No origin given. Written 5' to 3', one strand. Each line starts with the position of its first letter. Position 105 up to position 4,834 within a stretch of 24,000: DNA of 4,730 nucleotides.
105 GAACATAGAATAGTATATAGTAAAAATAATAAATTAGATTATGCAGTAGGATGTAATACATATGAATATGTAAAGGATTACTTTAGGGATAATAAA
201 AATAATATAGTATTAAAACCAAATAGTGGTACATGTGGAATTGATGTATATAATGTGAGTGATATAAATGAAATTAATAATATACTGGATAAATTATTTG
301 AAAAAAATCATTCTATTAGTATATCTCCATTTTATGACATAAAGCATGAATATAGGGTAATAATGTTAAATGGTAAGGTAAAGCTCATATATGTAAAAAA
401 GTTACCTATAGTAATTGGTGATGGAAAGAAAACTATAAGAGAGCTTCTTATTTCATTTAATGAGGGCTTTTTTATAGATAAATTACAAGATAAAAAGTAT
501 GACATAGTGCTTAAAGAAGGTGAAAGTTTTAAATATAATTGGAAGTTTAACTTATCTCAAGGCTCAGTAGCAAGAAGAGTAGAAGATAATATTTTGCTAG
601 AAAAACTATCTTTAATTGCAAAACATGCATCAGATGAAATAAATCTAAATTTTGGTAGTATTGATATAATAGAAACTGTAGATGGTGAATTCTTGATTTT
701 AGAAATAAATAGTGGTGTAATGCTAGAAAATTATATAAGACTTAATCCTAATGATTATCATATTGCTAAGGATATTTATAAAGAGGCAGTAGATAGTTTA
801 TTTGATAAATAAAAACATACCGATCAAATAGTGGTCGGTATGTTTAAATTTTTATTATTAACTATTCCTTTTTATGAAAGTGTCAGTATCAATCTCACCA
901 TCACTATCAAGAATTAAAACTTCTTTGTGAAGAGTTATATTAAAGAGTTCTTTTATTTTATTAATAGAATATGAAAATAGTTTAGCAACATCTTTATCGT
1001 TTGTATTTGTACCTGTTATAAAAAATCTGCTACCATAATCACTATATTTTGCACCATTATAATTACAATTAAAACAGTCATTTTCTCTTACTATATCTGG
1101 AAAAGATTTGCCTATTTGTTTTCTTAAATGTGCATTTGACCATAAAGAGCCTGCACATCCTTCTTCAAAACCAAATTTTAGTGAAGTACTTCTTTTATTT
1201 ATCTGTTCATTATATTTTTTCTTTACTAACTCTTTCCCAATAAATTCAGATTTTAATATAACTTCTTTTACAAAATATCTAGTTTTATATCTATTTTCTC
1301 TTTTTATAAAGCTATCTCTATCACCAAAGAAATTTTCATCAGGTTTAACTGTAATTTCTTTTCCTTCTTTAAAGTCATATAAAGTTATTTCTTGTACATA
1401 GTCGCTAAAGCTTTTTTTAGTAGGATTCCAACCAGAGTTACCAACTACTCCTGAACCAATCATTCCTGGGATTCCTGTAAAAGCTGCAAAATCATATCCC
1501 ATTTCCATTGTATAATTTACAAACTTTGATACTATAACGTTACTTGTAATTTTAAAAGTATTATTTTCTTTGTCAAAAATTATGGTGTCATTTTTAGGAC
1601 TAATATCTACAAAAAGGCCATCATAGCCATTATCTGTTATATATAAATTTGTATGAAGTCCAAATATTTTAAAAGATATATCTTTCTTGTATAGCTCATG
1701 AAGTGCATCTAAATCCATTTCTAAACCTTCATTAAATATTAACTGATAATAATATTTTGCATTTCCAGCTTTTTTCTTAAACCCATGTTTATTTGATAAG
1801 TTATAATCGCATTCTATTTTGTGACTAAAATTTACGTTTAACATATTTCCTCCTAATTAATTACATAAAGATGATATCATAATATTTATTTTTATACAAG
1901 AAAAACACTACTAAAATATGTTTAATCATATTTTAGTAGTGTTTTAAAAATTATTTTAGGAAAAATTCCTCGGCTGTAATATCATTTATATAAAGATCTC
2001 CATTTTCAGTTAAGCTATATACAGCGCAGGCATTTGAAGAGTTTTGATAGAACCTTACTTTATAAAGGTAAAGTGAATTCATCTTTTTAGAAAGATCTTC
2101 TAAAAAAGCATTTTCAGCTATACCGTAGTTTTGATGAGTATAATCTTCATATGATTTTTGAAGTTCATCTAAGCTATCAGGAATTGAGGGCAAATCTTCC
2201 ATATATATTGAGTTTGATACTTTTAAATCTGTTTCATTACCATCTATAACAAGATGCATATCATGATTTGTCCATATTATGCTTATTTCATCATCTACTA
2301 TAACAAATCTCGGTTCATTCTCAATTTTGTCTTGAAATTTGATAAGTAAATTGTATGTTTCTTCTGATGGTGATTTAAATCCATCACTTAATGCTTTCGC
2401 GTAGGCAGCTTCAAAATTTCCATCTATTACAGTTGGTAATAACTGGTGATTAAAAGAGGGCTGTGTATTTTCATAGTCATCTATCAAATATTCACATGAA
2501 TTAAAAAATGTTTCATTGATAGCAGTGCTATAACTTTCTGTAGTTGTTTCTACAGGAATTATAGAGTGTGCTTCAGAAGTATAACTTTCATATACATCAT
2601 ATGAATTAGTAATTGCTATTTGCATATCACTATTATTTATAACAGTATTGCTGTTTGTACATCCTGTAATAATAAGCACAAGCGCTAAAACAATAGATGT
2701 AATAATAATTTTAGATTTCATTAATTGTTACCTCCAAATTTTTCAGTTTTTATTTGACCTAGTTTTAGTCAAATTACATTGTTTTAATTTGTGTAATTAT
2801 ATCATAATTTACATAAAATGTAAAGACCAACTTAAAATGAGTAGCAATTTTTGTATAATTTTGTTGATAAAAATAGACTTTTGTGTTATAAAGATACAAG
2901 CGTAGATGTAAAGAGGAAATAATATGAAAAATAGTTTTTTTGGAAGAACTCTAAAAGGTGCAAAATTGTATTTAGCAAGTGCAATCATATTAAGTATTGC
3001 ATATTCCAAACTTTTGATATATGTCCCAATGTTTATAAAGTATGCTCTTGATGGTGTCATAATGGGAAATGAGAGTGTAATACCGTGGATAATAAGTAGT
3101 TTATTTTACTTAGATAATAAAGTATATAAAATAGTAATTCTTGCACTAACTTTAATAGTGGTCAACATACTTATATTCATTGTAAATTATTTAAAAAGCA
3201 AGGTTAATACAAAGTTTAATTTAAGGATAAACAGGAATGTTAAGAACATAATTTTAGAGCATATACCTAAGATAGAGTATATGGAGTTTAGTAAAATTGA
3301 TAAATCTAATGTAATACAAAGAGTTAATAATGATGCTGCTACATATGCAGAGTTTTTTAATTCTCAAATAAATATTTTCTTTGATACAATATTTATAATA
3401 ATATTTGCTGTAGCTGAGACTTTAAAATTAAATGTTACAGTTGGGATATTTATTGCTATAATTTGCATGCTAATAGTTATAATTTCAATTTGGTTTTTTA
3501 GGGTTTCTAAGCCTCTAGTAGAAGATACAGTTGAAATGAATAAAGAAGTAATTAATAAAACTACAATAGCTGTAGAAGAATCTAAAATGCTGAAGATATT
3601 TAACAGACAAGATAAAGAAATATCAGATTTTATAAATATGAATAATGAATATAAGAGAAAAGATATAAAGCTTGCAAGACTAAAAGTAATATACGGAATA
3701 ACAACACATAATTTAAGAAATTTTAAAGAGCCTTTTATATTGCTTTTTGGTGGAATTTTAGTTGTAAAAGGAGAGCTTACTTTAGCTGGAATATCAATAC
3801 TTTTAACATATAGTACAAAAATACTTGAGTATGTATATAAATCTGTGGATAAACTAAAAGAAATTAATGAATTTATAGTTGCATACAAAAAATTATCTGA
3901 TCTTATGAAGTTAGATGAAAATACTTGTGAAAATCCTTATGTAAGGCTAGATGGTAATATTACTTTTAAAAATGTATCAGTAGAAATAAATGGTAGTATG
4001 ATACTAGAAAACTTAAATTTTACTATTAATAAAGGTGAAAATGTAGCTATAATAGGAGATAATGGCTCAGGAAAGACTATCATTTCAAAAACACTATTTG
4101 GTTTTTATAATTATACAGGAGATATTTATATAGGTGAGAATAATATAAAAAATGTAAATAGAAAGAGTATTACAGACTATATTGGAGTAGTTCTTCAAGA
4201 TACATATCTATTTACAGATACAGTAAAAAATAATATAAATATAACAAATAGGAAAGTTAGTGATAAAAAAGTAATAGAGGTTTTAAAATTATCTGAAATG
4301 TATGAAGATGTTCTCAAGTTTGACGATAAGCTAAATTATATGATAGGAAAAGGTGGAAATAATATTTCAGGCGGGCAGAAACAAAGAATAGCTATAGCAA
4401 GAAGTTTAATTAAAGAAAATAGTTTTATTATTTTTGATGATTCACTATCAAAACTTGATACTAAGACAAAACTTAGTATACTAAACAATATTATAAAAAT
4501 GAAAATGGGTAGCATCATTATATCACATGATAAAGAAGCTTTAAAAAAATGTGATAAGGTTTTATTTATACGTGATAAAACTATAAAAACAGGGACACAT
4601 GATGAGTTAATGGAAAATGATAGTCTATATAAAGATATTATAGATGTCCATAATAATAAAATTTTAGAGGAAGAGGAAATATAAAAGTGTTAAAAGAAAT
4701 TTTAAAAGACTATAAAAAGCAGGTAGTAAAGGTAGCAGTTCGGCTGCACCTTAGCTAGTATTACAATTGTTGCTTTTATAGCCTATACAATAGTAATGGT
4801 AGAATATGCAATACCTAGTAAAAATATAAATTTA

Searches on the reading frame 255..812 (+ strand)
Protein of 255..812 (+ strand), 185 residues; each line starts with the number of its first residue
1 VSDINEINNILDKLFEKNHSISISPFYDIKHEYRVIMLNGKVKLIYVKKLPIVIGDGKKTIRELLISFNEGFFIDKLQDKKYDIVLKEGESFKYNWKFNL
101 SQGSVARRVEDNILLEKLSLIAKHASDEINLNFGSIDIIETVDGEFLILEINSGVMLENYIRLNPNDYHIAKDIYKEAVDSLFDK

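Call 49: search_protein_families(library=pfam, proteins=[window:255-812:+], max_evalue=0.001)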
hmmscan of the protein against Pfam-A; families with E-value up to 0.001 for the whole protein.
window:255-812:+ (185 aa): 1 family
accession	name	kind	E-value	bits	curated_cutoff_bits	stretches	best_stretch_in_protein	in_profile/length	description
PF18299.6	R2K_2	-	0.00045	20.6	26.2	0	125-168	103-144/147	ATP-grasp domain, R2K clade family 2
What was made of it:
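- A weak ATP-grasp-like ORF lies at 255..812 (E = 4.5e-4, below cut-off; call 49).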

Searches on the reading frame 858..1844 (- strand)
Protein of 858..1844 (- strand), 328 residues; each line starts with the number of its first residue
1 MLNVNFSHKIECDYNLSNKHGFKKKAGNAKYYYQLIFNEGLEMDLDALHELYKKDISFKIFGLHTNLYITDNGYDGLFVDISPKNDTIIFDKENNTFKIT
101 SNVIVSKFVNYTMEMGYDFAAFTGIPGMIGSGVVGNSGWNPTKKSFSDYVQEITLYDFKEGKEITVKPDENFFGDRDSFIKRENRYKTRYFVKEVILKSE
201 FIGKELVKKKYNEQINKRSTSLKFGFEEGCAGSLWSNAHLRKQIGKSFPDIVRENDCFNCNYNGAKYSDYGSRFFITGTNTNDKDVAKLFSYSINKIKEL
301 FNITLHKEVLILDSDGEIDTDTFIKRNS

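Call 49: search_protein_families(library=pfam, proteins=[window:858-1844:-], max_evalue=0.001)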
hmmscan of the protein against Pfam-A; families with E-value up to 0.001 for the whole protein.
window:858-1844:- (328 aa): 2 families
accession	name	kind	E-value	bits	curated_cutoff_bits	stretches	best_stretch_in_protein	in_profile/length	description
PF01565.28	FAD_binding_4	-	8.9e-08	32.4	26.4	1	46-166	15-138/139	FAD binding domain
PF02873.21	MurB_C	-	6.2e-06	26.8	27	1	207-311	2-98/99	UDP-N-acetylenolpyruvoylglucosamine reductase, C-terminal domain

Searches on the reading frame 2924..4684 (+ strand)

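Call 49: search_protein_families(library=pfam, proteins=[window:2924-4684:+], max_evalue=0.001)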
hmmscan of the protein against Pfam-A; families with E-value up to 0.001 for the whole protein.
window:2924-4684:+ (586 aa): 3 families
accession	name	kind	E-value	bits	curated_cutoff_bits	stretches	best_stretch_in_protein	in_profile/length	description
PF00005.33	ABC_tran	-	6.5e-25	88.8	25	1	361-507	1-135/137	ABC transporter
PF00664.28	ABC_membrane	-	4.2e-20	73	28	1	20-298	4-268/274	ABC transporter transmembrane region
PF02463.25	SMC_N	-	7.6e-06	25.9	40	1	374-550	27-212/220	RecF/RecN/SMC N terminal domain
